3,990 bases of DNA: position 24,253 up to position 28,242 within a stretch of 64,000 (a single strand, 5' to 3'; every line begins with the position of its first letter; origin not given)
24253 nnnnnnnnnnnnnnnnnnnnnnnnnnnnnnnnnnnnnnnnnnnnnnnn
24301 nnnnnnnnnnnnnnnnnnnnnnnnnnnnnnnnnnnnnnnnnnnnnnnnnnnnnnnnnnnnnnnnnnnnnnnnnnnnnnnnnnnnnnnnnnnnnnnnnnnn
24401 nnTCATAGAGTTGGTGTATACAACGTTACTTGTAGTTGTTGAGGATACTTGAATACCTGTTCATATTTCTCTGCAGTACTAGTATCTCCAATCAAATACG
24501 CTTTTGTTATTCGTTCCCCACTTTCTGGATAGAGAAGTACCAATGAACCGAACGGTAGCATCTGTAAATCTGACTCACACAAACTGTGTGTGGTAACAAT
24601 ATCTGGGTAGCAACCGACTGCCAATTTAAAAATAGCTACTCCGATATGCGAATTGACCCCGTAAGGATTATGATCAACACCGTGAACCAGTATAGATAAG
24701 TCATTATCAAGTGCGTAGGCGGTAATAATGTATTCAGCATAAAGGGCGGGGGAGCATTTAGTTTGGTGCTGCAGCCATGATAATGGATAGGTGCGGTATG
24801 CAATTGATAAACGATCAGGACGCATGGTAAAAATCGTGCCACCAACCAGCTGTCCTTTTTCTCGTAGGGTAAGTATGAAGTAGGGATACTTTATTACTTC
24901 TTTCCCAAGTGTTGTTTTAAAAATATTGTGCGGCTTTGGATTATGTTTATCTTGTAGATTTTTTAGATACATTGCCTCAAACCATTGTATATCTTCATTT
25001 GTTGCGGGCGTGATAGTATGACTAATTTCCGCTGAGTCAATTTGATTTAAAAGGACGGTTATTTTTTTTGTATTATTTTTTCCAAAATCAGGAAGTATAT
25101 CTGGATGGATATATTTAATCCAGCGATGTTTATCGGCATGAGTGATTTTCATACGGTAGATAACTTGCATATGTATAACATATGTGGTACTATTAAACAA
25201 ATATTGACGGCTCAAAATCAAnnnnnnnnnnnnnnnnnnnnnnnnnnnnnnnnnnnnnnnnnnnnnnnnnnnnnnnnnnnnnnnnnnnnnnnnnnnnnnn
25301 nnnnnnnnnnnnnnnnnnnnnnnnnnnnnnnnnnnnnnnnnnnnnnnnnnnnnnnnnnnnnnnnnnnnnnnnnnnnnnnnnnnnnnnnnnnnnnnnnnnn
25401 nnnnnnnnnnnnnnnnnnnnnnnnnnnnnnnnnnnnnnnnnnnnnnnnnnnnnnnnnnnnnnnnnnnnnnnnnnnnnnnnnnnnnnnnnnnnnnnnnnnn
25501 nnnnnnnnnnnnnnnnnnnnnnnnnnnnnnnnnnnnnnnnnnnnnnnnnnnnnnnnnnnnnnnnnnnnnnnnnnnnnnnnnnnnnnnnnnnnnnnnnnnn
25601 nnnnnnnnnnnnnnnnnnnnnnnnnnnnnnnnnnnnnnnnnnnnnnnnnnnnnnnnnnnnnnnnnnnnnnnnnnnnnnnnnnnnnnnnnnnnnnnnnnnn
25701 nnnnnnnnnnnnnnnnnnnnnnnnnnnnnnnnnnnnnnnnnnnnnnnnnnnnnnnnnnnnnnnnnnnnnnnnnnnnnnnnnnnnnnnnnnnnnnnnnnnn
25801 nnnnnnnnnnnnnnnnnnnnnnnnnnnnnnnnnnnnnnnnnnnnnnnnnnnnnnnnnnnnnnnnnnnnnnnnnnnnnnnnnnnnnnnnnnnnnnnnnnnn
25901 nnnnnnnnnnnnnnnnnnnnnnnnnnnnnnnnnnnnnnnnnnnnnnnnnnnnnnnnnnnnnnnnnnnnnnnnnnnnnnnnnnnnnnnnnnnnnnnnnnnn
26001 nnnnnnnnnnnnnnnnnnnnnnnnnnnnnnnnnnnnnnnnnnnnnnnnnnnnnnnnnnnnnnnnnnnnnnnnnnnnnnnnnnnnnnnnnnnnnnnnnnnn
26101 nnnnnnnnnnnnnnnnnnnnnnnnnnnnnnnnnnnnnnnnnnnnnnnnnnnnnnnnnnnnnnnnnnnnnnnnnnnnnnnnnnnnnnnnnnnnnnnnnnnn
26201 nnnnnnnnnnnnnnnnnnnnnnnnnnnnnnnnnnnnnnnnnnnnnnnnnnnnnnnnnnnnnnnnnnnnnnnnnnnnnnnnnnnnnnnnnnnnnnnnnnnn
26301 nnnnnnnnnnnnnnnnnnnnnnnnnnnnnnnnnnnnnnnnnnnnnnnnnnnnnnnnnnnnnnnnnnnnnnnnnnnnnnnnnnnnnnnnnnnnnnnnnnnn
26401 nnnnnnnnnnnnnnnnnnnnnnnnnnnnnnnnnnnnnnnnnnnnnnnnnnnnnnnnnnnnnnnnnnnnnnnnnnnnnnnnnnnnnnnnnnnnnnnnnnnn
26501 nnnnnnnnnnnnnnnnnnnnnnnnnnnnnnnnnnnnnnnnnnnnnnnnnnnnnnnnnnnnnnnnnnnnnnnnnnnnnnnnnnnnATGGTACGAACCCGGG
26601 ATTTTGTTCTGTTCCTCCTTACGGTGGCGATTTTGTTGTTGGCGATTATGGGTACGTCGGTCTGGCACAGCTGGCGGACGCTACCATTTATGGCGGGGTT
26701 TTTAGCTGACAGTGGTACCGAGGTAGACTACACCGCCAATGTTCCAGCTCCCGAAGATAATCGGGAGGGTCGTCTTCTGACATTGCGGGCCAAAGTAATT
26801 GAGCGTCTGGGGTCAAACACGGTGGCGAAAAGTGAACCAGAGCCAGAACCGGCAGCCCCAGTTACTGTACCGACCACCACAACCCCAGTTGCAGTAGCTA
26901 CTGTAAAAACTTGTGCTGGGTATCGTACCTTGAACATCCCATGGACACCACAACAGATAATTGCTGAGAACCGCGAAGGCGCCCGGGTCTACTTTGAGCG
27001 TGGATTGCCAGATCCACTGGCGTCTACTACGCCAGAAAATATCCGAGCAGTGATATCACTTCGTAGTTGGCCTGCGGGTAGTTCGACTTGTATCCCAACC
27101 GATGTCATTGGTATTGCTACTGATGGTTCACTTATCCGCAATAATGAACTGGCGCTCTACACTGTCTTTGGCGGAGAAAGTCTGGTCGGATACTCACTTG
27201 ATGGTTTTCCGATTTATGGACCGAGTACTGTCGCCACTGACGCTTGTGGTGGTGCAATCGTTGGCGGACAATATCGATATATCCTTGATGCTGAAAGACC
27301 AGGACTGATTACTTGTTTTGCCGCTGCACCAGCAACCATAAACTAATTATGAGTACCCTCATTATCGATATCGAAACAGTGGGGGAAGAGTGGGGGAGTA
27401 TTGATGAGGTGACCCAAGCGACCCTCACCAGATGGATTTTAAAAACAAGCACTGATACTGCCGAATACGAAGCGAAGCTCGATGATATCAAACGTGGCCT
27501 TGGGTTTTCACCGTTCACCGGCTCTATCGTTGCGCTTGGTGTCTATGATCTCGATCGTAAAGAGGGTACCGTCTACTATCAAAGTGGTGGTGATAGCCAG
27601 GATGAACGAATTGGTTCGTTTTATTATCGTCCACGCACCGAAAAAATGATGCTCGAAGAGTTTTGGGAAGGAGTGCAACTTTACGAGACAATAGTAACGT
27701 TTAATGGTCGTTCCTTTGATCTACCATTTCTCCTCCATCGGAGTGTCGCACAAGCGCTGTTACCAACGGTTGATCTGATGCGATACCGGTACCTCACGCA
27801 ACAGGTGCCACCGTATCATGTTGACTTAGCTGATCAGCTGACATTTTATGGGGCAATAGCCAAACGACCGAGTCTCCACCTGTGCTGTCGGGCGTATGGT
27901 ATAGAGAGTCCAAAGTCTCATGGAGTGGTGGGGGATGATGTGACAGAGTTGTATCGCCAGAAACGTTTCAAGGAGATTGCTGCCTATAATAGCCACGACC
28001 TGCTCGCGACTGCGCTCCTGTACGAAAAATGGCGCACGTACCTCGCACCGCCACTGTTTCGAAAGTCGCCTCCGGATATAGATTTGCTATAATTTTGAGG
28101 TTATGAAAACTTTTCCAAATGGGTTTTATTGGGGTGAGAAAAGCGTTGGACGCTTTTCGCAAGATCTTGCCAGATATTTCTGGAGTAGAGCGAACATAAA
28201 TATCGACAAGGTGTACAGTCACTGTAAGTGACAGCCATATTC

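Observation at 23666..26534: AT-rich accessory island: ATP-grasp ligase divergent from a tandem pair of paralogous unassigned proteins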

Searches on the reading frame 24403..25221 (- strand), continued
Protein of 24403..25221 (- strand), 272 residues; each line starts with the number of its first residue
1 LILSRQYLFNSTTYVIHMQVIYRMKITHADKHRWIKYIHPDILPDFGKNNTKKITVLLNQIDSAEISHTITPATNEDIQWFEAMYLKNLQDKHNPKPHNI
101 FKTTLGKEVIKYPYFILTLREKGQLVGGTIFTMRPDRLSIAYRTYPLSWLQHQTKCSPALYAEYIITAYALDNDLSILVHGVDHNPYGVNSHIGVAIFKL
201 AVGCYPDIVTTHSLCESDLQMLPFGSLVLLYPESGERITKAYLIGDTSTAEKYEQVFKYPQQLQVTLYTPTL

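Call 48: search_protein_families(library=ncbifam, proteins=[L006:8741-9598:-, L008:2962-3804:+, L001:9492-10826:-], max_evalue=0.001)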
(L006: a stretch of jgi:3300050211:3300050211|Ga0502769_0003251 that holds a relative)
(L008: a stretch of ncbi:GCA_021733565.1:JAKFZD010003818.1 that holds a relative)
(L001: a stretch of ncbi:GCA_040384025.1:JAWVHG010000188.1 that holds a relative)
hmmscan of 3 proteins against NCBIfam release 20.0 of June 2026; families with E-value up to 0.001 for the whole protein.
L006:8741-9598:- (285 aa): 22 families
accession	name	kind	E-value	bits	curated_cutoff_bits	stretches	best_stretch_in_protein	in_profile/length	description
TIGR00768.1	rimK_fam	subfamily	3.5e-28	98.7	143.4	1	95-274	97-275/276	RimK family alpha-L-glutamate ligase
NF007764.0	PRK10446.1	equivalog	2.5e-23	82.8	331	1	111-280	123-291/300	30S ribosomal protein S6--L-glutamate ligase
TIGR02144.1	LysX_arch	equivalog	4.8e-19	68.5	275.6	1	15-277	12-277/281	lysine biosynthesis protein LysX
NF040720.1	MptN_Meth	equivalog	3.5e-16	59.1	350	1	112-275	123-290/291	tetrahydromethanopterin:alpha-L-glutamate ligase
TIGR04187.1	GRASP_SAV_5884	subfamily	5.8e-12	45.4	350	1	95-275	133-311/312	ATP-grasp ribosomal peptide maturase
TIGR01380.1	glut_syn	equivalog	3.3e-09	36.2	299.05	1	109-275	141-308/312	glutathione synthase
NF003573.0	PRK05246.1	equivalog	2.6e-08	33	272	1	126-279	157-313/316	glutathione synthase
TIGR04184.1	ATPgraspMvdD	equivalog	1.7e-07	30.7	475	1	168-276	208-320/321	MvdD family ATP-grasp ribosomal peptide maturase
NF010623.0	PRK14016.1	subfamily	1.9e-07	29.7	877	1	97-188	226-314/871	cyanophycin synthetase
TIGR04443.1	F420_CofF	equivalog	4.1e-07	29.3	300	1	124-276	130-279/283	coenzyme gamma-F420-2:alpha-L-glutamate ligase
TIGR02068.2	cya_phycin_syn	equivalog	4e-06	25.1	850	1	109-186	235-311/862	cyanophycin synthetase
TIGR01205.1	D_ala_D_alaTIGR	subfamily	4.2e-06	25.9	245.65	1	93-252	114-285/318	D-alanine--D-alanine ligase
NF006406.0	PRK08654.1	equivalog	4.2e-06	25.6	739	1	94-271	124-311/499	acetyl-CoA carboxylase biotin carboxylase subunit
TIGR04185.1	ATPgraspMvdC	equivalog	1.6e-05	24.2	425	1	172-276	211-317/318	MvdC family ATP-grasp ribosomal peptide maturase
NF002378.0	PRK01372.1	subfamily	9.1e-05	21.3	243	1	94-252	109-269/305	D-alanine--D-alanine ligase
TIGR03103.1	trio_acet_GNAT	equivalog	0.00044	18.9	569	0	112-186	322-394/547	N-acetylglutaminylglutamine synthetase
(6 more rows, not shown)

L008:2962-3804:+ (280 aa): 15 families
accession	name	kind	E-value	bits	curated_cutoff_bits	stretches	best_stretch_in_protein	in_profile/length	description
TIGR00768.1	rimK_fam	subfamily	4.2e-35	121.4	143.4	1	85-267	81-267/276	RimK family alpha-L-glutamate ligase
NF040720.1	MptN_Meth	equivalog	1.4e-25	89.9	350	1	86-268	96-282/291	tetrahydromethanopterin:alpha-L-glutamate ligase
TIGR02144.1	LysX_arch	equivalog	6.8e-22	77.9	275.6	1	51-268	51-267/281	lysine biosynthesis protein LysX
NF007764.0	PRK10446.1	equivalog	4.3e-19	68.9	331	1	85-274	93-284/300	30S ribosomal protein S6--L-glutamate ligase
TIGR04356.1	grasp_GAK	hypoth_equivalog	5.2e-12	45.4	300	1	92-254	100-261/287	GAK system ATP-grasp enzyme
TIGR04443.1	F420_CofF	equivalog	3.1e-11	42.9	300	1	80-266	82-268/283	coenzyme gamma-F420-2:alpha-L-glutamate ligase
NF003573.0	PRK05246.1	equivalog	8e-11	41.3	272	1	137-262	163-292/316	glutathione synthase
TIGR01380.1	glut_syn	equivalog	1.2e-09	37.6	299.05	1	139-267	164-299/312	glutathione synthase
NF009110.0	PRK12458.1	subfamily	7.8e-09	35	408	1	105-279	146-330/349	glutathione synthetase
TIGR02068.2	cya_phycin_syn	equivalog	1.9e-08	32.8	850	0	80-194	202-315/862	cyanophycin synthetase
TIGR04187.1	GRASP_SAV_5884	subfamily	1.6e-06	27.6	350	1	87-262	119-297/312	ATP-grasp ribosomal peptide maturase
TIGR04185.1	ATPgraspMvdC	equivalog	1.3e-05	24.5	425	1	86-253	118-293/318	MvdC family ATP-grasp ribosomal peptide maturase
NF010623.0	PRK14016.1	subfamily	2.2e-05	22.8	877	0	202-256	385-448/871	cyanophycin synthetase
TIGR04184.1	ATPgraspMvdD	equivalog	0.00027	20.2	475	0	213-276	254-318/321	MvdD family ATP-grasp ribosomal peptide maturase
NF004679.0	PRK06019.1-5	equivalog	0.00058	18.8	326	1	81-175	89-183/376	5-(carboxyamino)imidazole ribonucleotide synthase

L001:9492-10826:- (444 aa): 1 family
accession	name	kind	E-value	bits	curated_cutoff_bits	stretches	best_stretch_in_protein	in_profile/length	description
TIGR02421.1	QEGLA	hypoth_equivalog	9.9e-17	61.2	338.65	1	124-416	93-317/368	flavohemoglobin expression-modulating QEGLA motif protein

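Call 54: search_protein_families(library=pfam, proteins=[P0287, P0290, P0295, P0299, P0302, P0305, P0307, P0310, P0312, P0314], max_evalue=0.01)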
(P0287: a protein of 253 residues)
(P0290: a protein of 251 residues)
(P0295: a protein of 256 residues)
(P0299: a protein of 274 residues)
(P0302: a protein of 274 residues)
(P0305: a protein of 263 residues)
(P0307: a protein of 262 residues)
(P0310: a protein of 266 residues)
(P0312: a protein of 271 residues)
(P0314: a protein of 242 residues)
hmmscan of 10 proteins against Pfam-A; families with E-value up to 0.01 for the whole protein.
P0287 (253 aa): 0 families

P0290 (251 aa): 0 families

P0295 (256 aa): 0 families

P0299 (274 aa): 0 families

P0302 (274 aa): 0 families

P0305 (263 aa): 0 families

P0307 (262 aa): 0 families

P0310 (266 aa): 0 families

P0312 (271 aa): 0 families

P0314 (242 aa): 0 families

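Call 82: search_protein_families(library=padloc, proteins=[window:24403-25152:-, L001:9492-10826:-, L008:2962-3804:+], max_evalue=0.01)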
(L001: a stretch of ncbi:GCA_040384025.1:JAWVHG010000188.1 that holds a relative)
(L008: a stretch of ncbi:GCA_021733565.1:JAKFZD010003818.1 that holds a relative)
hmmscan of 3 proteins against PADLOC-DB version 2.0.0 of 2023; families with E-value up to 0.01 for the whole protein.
window:24403-25152:- (249 aa): 0 families

L001:9492-10826:- (444 aa): 0 families

L008:2962-3804:+ (280 aa): 0 families

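Call 83: search_protein_families(library=phrogs, proteins=[window:24403-25152:-], max_evalue=0.01)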
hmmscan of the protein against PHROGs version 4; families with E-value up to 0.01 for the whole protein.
window:24403-25152:- (249 aa): 0 families

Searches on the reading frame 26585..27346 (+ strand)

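Call 3: search_protein_families(library=pfam, proteins=[window:26585-27346:+], max_evalue=1)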
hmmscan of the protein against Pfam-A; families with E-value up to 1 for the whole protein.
window:26585-27346:+ (253 aa): 1 family
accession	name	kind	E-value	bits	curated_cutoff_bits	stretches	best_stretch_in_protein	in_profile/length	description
PF14240.11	YHYH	-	0.00058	20.3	25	1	199-232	95-129/193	YHYH protein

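Call 82: search_protein_families(library=padloc, proteins=[window:26585-27346:+], max_evalue=0.01)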
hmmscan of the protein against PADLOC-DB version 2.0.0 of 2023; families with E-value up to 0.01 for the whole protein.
window:26585-27346:+ (253 aa): 0 families

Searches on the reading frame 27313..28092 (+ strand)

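Call 3: search_protein_families(library=pfam, proteins=[window:27313-28092:+], max_evalue=1)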
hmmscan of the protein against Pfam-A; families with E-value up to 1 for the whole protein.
window:27313-28092:+ (259 aa): 3 families
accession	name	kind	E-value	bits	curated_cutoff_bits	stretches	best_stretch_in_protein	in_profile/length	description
PF10108.15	DNA_pol_B_exo2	-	8e-22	78.4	24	1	98-242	25-175/213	Predicted 3'-5' exonuclease related to the exonuclease domain of PolB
PF13482.12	RNase_H_2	-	5.4e-14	52.9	22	1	79-240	9-164/165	RNase_H superfamily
PF03104.25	DNA_pol_B_exo1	-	5.8e-06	26.3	23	1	108-144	141-179/242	DNA polymerase family B, exonuclease domain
